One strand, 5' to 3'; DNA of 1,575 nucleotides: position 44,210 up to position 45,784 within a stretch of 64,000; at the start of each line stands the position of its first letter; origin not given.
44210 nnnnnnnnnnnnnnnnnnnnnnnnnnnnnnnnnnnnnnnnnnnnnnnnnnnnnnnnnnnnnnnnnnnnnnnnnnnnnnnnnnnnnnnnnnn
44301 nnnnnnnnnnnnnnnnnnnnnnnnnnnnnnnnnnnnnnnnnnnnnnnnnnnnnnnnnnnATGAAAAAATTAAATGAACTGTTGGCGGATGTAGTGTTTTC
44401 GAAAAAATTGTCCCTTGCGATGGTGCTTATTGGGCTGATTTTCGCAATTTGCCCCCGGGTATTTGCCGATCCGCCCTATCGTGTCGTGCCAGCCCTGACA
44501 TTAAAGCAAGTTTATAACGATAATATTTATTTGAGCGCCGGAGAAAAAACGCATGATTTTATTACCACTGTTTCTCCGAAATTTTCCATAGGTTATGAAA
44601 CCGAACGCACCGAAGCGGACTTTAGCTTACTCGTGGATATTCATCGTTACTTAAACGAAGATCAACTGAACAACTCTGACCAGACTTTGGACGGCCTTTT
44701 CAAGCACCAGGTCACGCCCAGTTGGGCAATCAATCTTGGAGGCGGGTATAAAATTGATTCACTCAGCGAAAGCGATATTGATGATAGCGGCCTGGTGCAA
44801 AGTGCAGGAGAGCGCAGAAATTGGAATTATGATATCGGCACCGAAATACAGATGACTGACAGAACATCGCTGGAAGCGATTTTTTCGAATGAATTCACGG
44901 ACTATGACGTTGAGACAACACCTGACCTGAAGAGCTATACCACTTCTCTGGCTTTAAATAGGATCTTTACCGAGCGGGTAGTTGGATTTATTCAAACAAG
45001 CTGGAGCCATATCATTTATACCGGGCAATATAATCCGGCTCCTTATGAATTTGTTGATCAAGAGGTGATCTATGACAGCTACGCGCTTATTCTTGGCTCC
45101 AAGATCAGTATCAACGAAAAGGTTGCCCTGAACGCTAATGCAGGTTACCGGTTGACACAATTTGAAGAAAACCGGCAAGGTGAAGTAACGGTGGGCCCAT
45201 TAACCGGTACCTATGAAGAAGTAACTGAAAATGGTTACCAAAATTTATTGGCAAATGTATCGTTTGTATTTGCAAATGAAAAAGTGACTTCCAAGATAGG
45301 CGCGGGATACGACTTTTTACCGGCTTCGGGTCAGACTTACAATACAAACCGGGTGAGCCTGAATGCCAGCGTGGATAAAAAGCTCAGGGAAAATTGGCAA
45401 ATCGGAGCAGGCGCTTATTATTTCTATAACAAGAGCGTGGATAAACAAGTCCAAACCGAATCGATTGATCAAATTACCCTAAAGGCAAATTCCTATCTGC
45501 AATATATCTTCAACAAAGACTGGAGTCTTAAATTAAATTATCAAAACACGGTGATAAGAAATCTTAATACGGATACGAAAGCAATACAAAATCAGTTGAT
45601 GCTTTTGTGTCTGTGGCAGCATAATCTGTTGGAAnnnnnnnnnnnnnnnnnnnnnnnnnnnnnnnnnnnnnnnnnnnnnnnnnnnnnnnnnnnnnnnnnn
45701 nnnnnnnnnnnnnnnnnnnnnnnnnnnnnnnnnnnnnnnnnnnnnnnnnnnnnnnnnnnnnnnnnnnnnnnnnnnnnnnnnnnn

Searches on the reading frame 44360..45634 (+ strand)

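Call 7: search_protein_families(library=pfam, proteins=[window:44360-45634:+], max_evalue=0.001)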
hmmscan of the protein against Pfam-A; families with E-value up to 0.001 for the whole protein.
window:44360-45634:+ (425 aa): 2 families
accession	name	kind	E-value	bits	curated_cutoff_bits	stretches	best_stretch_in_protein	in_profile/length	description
PF10082.15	BBP2_2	-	9.6e-07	28.4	23.7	1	40-183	13-155/378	Putative beta-barrel porin 2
PF13505.12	OMP_b-brl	-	3.8e-05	24.3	28.7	0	218-360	22-144/175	Outer membrane protein beta-barrel domain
